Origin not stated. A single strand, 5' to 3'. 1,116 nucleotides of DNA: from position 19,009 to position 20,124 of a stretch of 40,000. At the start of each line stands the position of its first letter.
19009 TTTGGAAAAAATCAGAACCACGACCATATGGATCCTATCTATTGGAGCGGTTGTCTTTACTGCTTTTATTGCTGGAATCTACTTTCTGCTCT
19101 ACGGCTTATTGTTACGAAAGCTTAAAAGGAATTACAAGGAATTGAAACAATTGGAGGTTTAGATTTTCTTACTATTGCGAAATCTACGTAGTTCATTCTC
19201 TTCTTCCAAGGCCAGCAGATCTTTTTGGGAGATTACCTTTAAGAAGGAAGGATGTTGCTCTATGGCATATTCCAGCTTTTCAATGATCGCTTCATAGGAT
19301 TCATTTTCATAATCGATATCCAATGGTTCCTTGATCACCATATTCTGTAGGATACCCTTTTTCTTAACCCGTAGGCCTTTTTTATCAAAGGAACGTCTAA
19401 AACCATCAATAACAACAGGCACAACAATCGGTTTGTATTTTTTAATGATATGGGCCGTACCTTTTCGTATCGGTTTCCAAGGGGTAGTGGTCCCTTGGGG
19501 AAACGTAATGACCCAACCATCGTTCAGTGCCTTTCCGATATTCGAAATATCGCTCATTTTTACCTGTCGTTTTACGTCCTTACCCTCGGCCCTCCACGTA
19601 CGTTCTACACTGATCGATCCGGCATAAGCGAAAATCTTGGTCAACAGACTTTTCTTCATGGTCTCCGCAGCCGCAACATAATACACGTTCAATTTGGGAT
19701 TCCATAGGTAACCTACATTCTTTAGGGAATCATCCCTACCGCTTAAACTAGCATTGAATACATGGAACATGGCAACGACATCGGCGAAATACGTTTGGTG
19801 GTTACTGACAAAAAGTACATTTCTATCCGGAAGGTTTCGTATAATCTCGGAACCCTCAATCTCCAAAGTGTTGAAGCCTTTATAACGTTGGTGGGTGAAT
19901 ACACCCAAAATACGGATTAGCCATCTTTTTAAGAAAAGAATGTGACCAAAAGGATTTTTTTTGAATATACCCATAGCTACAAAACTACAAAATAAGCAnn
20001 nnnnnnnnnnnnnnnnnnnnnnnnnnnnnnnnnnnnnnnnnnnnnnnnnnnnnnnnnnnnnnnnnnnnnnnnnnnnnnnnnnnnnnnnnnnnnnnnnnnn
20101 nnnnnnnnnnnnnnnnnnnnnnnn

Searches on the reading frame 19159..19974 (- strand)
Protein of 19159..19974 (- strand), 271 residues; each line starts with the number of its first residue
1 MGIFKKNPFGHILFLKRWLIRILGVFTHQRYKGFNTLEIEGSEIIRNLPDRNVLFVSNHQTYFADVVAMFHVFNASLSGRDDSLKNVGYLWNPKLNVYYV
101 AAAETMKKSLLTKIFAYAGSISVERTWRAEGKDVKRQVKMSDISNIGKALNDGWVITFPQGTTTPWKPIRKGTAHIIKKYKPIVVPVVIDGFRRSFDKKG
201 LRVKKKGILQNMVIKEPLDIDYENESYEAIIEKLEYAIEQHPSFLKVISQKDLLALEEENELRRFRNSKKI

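Call 45: search_protein_families(library=pfam, proteins=[window:19159-19974:-])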
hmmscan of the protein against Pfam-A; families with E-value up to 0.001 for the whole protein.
window:19159-19974:- (271 aa): 1 family
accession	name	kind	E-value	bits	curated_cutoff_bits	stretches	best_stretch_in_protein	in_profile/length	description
PF01553.26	Acyltransferase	-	7.4e-11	42.4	23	1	40-189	5-131/132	Acyltransferase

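Call 46: find_homologous_proteins(query=window:19159-19974:-, max_evalue=1e-60)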
Query window:19159-19974:- (271 aa): 8000 proteins with E <= 1e-60 among 8000 candidates; the best 120 are listed.
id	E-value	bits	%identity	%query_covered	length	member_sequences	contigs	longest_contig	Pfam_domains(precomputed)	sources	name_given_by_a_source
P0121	4.8e-170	582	95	100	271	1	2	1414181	PF01553.27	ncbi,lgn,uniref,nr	ncbi:lysophospholipid acyltransferase family protein [Maribacter polysaccharolyticus]|uniref:lysopho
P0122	1.6e-167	574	92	100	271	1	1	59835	PF01553.27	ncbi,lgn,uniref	ncbi:MAG: lysophospholipid acyltransferase family protein [Maribacter sp.]|uniref:lysophospholipid a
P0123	3.8e-165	566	91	100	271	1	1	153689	PF01553.27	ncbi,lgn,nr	ncbi:MAG: 1-acyl-sn-glycerol-3-phosphate acyltransferase [Maribacter sp.]|nr:MAG: 1-acyl-sn-glycerol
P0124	5.6e-165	565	91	100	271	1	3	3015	PF01553.27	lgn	-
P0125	4.1e-163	559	90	100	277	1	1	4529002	PF01553.27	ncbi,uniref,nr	ncbi:lysophospholipid acyltransferase family protein [Maribacter halichondriae]|uniref:lysophospholi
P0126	1.7e-162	557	89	100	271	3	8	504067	PF01553.27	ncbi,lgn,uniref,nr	ncbi:lysophospholipid acyltransferase family protein [Ulvibacterium marinum]|uniref:lysophospholipid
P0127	4.6e-162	556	87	100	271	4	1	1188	PF01553.27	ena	-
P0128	1.1e-161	555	91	97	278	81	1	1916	PF01553.27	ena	-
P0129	9.8e-161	552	89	98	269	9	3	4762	PF01553.27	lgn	-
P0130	2.9e-160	550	87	100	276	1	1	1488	PF01553.27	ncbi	-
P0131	9.2e-160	548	88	100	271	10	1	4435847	PF01553.27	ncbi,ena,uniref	ncbi:lysophospholipid acyltransferase family protein [Ulvibacterium sp.]|uniref:lysophospholipid acy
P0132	9.6e-160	548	89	98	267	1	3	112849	PF01553.27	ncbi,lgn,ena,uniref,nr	ncbi:lysophospholipid acyltransferase family protein [Arenibacter latericius]|uniref:lysophospholipi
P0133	1.3e-159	548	91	97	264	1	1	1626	PF01553.27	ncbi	ncbi:MAG: lysophospholipid acyltransferase family protein, partial [Maribacter sp.]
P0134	1.4e-159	548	88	100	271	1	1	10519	PF01553.27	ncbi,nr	ncbi:MAG: 1-acyl-sn-glycerol-3-phosphate acyltransferase [Maribacter sp.]|nr:1-acyl-sn-glycerol-3-ph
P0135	1.4e-159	548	87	100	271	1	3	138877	PF01553.27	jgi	jgi:1-acyl-sn-glycerol-3-phosphate acyltransferase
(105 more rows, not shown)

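Call 47: find_encoding_contigs(protein=P0121, flank=10000, max_places=2)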
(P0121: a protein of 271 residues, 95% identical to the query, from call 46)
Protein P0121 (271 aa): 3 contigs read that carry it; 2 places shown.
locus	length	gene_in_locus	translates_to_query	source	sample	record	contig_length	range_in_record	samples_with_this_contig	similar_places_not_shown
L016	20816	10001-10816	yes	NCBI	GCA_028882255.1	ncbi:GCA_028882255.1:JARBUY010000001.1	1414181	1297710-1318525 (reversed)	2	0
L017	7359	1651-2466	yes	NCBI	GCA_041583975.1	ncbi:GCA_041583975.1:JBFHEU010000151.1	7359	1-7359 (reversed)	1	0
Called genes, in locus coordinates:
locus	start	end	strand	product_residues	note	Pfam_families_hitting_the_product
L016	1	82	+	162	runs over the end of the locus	-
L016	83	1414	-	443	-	PF01882:DUF58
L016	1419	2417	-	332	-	PF20030:bpMoxR, PF00493:MCM (faint), PF00004:AAA (weak), PF07726:AAA_3, PF07728:AAA_5, PF17863:AAA_lid_2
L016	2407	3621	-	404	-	PF14258:DUF4350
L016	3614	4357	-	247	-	PF13559:DUF4129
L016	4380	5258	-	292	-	-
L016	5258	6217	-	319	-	PF28475:DUF8413, PF01944:SpoIIM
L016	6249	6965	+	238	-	PF06271:RDD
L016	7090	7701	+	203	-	PF03458:Gly_transporter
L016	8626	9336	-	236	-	PF00160:Pro_isomerase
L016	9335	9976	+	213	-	PF00293:NUDIX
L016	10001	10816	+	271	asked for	PF01553:Acyltransferase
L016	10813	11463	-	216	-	-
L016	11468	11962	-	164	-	PF04542:Sigma70_r2, PF08281:Sigma70_r4_2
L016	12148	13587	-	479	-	PF01546:Peptidase_M20 (weak), PF07687:M20_dimer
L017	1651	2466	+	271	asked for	PF01553:Acyltransferase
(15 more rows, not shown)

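Call 48: find_encoding_contigs(protein=P0122, flank=10000, max_places=2)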
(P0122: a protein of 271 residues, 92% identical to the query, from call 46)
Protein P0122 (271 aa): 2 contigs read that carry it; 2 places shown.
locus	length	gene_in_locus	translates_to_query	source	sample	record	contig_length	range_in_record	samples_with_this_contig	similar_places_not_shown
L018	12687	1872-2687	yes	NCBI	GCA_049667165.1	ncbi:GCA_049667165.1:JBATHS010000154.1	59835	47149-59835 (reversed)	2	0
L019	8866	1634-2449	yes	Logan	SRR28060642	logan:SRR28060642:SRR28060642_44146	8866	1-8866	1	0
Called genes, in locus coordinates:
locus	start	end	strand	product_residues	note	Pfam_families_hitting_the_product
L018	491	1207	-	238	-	PF00160:Pro_isomerase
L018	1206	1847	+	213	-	PF00293:NUDIX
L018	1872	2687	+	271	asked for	PF01553:Acyltransferase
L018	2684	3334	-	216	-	-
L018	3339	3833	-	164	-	PF04542:Sigma70_r2, PF08281:Sigma70_r4_2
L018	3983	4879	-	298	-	PF02899:Phage_int_SAM_1, PF13495:Phage_int_SAM_4 (weak), PF00589:Phage_integrase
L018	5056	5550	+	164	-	PF13505:OMP_b-brl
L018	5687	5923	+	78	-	-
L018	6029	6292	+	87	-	-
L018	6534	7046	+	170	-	-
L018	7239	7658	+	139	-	PF01220:DHquinase_II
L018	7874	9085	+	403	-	PF00704:Glyco_hydro_18, PF11617:Cu-binding_MopE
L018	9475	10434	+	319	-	PF01522:Polysacc_deac_1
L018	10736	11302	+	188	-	PF07883:Cupin_2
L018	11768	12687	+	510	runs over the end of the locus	PF00144:Beta-lactamase, PF11954:DUF3471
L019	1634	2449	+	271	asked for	PF01553:Acyltransferase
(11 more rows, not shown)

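Call 49: find_encoding_contigs(protein=P0125, flank=10000, max_places=2)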
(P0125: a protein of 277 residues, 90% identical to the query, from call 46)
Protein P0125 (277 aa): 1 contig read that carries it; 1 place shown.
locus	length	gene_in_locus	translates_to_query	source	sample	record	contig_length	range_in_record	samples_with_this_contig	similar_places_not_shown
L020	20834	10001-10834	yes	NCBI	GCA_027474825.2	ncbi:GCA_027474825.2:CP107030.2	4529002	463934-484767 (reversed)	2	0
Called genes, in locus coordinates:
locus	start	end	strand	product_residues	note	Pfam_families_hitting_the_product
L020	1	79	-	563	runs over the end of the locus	PF01019:G_glu_transpept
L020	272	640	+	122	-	-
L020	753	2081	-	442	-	PF01882:DUF58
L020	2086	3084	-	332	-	PF20030:bpMoxR, PF00158:Sigma54_activat (weak), PF00004:AAA (weak), PF07726:AAA_3, PF07728:AAA_5, PF17863:AAA_lid_2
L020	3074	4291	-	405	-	PF14258:DUF4350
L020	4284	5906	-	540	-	PF06790:UPF0259, PF13559:DUF4129 (weak)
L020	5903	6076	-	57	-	-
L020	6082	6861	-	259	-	PF28475:DUF8413, PF01944:SpoIIM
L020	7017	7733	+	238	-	PF06271:RDD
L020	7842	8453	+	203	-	PF03458:Gly_transporter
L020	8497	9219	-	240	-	PF00160:Pro_isomerase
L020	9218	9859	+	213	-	PF00293:NUDIX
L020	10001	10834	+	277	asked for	PF01553:Acyltransferase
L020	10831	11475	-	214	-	-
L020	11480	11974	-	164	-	PF04542:Sigma70_r2, PF08281:Sigma70_r4_2 (weak)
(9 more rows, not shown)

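Call 75: find_encoding_contigs(protein=P0124, flank=10000, max_places=4)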
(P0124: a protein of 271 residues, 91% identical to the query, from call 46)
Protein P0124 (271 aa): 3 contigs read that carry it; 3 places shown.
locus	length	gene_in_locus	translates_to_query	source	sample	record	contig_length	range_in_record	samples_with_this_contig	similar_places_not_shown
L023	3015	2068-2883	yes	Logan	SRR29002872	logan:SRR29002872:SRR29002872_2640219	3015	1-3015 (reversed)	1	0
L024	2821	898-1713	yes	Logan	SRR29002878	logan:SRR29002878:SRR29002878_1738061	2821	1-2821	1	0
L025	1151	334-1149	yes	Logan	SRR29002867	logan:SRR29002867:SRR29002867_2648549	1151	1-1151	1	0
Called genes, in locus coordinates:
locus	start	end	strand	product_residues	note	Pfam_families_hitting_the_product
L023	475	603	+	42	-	-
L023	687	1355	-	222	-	PF00160:Pro_isomerase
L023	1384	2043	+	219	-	PF00293:NUDIX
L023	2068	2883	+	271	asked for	PF01553:Acyltransferase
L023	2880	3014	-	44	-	?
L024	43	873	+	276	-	PF00293:NUDIX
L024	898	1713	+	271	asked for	PF01553:Acyltransferase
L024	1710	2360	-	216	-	-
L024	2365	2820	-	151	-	?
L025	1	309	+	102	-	?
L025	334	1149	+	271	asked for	PF01553:Acyltransferase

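Call 76: find_encoding_contigs(protein=P0123, flank=10000, max_places=2)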
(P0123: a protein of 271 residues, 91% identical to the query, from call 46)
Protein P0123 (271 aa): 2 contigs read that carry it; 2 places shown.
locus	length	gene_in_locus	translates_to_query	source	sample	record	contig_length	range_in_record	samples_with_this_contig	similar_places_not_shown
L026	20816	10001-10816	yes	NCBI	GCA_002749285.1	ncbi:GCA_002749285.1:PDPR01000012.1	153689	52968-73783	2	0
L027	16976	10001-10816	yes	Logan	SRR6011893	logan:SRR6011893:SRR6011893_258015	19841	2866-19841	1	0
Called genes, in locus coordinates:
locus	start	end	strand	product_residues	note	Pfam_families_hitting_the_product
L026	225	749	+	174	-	-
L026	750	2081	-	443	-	PF01882:DUF58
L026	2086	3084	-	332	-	PF20030:bpMoxR, PF00493:MCM (faint), PF05496:RuvB_N (faint), PF00004:AAA (weak), PF07726:AAA_3, PF07728:AAA_5, PF17863:AAA_lid_2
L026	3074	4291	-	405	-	PF14258:DUF4350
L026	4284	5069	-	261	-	PF13559:DUF4129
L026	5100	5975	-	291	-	PF06790:UPF0259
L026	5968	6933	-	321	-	PF28475:DUF8413, PF01944:SpoIIM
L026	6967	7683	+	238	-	PF06271:RDD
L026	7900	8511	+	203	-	PF03458:Gly_transporter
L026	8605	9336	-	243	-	PF00160:Pro_isomerase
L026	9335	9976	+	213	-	PF00293:NUDIX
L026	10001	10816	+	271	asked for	PF01553:Acyltransferase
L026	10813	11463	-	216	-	-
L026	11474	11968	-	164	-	PF04542:Sigma70_r2, PF08281:Sigma70_r4_2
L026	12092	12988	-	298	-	PF02899:Phage_int_SAM_1, PF13495:Phage_int_SAM_4 (weak), PF00589:Phage_integrase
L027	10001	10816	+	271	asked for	PF01553:Acyltransferase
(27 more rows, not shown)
